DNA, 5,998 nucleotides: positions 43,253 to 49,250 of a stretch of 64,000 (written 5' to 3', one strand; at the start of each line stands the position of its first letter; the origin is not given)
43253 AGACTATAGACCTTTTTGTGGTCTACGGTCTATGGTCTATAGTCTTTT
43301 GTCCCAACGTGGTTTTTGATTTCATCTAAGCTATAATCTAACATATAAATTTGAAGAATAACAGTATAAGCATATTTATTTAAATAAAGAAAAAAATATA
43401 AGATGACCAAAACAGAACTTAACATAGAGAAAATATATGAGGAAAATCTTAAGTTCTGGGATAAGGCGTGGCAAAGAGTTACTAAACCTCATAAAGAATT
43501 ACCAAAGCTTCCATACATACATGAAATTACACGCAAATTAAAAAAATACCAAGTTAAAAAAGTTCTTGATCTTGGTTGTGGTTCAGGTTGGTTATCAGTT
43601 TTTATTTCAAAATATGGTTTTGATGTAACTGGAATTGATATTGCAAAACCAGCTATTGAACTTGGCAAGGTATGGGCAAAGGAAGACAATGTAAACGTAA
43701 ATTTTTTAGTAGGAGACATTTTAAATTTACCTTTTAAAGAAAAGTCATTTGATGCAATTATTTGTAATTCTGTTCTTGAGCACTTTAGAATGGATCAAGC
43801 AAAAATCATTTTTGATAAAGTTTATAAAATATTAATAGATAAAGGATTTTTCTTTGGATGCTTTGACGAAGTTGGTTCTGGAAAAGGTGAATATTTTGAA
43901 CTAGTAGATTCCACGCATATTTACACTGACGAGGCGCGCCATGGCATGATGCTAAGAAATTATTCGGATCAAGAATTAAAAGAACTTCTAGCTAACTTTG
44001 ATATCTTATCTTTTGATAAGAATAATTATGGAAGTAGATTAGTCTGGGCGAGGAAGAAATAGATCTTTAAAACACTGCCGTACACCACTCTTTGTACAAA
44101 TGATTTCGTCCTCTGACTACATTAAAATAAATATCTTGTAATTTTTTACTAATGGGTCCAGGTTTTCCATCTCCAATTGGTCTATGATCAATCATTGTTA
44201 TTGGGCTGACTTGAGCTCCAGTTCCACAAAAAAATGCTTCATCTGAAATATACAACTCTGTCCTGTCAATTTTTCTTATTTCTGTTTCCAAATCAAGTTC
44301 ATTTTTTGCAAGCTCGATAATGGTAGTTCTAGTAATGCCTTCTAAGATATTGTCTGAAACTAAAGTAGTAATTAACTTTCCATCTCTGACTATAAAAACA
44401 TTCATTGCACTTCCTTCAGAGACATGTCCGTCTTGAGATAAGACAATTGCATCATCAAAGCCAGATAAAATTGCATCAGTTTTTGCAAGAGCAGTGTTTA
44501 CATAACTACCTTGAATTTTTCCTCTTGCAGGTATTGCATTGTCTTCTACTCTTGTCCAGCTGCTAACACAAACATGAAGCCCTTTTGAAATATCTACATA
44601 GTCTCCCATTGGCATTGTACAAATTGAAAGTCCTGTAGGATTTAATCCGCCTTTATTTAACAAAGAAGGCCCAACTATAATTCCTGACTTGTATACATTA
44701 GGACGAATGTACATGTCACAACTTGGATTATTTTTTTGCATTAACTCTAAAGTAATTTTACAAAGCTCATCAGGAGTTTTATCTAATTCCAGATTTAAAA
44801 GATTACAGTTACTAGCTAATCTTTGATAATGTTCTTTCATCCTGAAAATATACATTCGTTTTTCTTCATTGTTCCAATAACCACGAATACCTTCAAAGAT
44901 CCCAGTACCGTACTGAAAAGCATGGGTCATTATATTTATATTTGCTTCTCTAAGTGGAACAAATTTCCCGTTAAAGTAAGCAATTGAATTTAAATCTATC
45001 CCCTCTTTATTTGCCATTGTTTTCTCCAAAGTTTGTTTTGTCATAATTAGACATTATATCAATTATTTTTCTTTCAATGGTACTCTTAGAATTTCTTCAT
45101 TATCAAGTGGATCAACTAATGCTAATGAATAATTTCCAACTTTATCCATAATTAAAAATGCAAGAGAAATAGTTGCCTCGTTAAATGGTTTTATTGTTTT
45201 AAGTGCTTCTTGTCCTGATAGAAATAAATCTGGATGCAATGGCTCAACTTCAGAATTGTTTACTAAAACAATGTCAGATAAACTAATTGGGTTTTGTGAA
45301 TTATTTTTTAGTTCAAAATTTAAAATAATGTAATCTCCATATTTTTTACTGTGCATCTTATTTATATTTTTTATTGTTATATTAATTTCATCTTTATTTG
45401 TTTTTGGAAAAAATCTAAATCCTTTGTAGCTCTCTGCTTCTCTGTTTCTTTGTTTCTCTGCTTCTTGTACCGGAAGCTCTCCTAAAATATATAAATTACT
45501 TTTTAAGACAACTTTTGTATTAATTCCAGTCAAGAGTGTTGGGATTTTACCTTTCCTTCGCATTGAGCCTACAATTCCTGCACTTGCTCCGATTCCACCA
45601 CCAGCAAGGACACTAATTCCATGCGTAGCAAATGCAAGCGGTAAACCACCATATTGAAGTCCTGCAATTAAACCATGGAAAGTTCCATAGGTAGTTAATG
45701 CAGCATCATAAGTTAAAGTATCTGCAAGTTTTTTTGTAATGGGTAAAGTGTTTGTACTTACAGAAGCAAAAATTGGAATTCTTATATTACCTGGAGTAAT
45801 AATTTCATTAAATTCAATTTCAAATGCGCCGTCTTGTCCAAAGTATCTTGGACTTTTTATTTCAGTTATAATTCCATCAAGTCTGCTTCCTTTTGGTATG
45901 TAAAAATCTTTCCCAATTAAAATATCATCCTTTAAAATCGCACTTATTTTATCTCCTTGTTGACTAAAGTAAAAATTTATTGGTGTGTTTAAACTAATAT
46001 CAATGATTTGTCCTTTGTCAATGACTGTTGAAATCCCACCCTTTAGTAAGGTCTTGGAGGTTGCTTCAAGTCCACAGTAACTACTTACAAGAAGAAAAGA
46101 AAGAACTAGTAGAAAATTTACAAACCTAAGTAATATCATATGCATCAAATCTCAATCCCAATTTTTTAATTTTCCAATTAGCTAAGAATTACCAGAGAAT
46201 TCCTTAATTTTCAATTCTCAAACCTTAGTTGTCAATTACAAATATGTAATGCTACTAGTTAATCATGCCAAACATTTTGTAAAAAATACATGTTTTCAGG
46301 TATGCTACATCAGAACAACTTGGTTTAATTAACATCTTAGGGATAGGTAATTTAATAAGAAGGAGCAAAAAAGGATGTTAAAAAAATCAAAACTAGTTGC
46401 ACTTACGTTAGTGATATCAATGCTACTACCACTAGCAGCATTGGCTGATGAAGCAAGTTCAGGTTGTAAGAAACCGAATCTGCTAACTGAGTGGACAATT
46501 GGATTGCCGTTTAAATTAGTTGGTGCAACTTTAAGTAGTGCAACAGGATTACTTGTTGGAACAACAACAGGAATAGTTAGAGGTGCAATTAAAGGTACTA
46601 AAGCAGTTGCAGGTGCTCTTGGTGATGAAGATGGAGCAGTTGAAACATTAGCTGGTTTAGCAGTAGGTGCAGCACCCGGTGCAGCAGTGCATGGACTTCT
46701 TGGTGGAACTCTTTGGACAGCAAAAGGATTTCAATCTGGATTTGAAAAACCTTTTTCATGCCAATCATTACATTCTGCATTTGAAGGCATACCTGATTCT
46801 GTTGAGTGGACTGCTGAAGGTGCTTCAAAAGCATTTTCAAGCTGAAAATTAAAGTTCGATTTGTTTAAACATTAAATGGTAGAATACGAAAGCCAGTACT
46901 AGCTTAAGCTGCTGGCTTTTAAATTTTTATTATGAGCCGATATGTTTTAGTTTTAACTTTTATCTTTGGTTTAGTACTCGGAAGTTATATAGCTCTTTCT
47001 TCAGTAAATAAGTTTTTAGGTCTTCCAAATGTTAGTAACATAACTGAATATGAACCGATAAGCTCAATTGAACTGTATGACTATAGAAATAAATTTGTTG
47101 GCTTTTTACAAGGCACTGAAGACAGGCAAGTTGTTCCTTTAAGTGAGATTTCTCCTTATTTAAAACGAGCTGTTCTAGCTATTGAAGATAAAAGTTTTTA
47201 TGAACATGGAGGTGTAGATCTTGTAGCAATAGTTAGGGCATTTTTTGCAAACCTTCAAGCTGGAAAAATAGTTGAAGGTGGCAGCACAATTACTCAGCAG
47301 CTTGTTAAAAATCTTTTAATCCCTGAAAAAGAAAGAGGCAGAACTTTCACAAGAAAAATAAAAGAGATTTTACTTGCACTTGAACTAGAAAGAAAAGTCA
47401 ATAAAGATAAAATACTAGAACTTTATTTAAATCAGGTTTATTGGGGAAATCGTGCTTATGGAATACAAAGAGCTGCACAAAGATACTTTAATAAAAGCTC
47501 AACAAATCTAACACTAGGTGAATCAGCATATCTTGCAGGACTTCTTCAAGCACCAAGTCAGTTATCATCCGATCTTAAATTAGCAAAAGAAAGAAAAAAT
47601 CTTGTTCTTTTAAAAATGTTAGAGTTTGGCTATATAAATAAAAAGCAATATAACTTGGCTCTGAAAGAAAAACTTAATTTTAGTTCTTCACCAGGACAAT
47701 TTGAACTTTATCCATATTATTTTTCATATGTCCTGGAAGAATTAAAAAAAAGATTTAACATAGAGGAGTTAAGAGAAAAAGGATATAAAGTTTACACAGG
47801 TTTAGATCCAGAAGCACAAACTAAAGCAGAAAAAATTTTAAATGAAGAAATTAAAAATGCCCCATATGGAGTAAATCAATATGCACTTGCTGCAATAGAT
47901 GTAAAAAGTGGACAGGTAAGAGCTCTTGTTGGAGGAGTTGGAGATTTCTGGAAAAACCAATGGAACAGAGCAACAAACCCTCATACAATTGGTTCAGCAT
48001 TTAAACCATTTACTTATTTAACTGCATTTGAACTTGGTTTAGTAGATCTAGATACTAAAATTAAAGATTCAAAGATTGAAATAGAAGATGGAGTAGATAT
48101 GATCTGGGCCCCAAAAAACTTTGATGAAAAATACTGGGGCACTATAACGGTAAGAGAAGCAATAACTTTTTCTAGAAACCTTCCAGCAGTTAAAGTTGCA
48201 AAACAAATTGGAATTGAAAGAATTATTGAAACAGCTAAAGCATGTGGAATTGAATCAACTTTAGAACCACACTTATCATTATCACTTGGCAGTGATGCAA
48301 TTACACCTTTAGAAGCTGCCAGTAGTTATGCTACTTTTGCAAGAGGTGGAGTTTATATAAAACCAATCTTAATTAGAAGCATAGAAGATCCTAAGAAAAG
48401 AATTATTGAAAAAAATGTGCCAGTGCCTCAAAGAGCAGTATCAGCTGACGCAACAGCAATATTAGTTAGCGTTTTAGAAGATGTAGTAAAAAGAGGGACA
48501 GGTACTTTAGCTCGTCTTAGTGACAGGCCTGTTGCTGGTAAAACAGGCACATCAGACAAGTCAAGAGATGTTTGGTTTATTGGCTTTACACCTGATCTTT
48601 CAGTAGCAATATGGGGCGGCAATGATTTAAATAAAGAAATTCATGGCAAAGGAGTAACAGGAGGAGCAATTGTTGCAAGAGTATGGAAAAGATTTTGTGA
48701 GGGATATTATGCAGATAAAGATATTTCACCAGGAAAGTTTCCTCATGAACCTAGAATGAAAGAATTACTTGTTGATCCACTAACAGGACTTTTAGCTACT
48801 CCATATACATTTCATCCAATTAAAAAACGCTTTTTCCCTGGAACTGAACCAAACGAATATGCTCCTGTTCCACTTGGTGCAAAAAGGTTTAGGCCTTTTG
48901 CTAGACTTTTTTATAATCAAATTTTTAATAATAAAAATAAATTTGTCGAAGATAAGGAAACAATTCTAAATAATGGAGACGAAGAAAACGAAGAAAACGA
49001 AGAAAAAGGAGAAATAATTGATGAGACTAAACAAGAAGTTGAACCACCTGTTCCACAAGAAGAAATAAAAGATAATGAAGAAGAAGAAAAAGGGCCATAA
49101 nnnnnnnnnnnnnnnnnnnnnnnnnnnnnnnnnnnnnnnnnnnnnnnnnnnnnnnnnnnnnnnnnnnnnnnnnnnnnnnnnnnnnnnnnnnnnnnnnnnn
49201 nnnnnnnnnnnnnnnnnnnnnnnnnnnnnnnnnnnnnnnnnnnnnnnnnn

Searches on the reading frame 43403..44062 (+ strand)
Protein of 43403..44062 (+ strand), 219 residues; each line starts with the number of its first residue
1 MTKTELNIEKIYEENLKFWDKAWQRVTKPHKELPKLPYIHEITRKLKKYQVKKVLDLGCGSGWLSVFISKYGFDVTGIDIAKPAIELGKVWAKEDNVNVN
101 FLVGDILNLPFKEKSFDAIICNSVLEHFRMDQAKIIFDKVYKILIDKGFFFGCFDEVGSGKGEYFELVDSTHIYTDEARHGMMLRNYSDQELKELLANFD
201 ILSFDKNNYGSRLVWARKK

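Call 82: search_protein_families(library=pfam, proteins=[window:43403-44062:+], max_evalue=0.00001)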
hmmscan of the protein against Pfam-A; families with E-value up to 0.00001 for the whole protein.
window:43403-44062:+ (219 aa): 10 families
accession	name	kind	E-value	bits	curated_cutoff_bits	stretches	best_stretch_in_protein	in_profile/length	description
PF13649.12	Methyltransf_25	-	2.3e-22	79.9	27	1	54-148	1-97/97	Methyltransferase domain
PF08241.18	Methyltransf_11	-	6.8e-22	78.4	21.2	1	55-151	1-94/95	Methyltransferase domain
PF13847.12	Methyltransf_31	-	4.3e-17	62.6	27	1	52-144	5-101/145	Methyltransferase domain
PF08242.18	Methyltransf_12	-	4e-14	53.6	30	1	55-150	1-98/98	Methyltransferase domain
PF13489.12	Methyltransf_23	-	5.7e-14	52.6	27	1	41-199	12-157/164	Methyltransferase domain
PF05175.20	MTS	-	2.5e-10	40.7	23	1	45-122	26-105/170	Methyltransferase small domain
PF03848.20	TehB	-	8.2e-10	38.9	20.4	1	41-135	21-115/193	Tellurite resistance protein TehB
PF06325.19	PrmA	-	1.9e-09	37.9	22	1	50-127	161-238/296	Ribosomal protein L11 methyltransferase (PrmA)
PF02353.26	CMAS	-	1.8e-07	31.2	27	1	41-150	53-162/273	Mycolic acid cyclopropane synthetase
PF01209.24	Ubie_methyltran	-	3.8e-07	30.1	20.1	1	46-128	43-129/233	ubiE/COQ5 methyltransferase family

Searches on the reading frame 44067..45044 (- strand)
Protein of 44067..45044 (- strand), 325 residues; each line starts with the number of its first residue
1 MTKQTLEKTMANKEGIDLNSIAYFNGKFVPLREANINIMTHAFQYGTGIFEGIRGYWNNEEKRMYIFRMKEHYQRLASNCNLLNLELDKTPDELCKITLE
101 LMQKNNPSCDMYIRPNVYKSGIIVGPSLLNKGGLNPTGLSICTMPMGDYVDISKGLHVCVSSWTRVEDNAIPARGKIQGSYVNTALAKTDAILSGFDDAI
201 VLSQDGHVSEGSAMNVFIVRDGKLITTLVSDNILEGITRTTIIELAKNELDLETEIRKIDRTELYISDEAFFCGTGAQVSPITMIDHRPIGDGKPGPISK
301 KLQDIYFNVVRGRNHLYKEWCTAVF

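Call 82: search_protein_families(library=pfam, proteins=[window:44067-45044:-], max_evalue=0.00001)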
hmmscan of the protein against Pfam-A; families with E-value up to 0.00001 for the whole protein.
window:44067-45044:- (325 aa): 1 family
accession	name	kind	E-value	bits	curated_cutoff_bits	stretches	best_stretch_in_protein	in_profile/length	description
PF01063.24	Aminotran_4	-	3.5e-39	135.4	28.5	1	48-284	1-222/223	Amino-transferase class IV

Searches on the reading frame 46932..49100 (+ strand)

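Call 83: search_protein_families(library=pfam, proteins=[window:46932-49100:+], max_evalue=0.00001)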
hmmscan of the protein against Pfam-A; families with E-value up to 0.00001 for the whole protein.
window:46932-49100:+ (722 aa): 2 families
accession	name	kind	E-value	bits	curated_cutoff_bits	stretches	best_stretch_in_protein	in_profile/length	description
PF00912.28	Transgly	-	5.6e-64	215.3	27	1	59-229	8-177/178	Transglycosylase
PF00905.27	Transpeptidase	-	8.6e-34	117.5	22.1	1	320-555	4-267/299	Penicillin binding protein transpeptidase domain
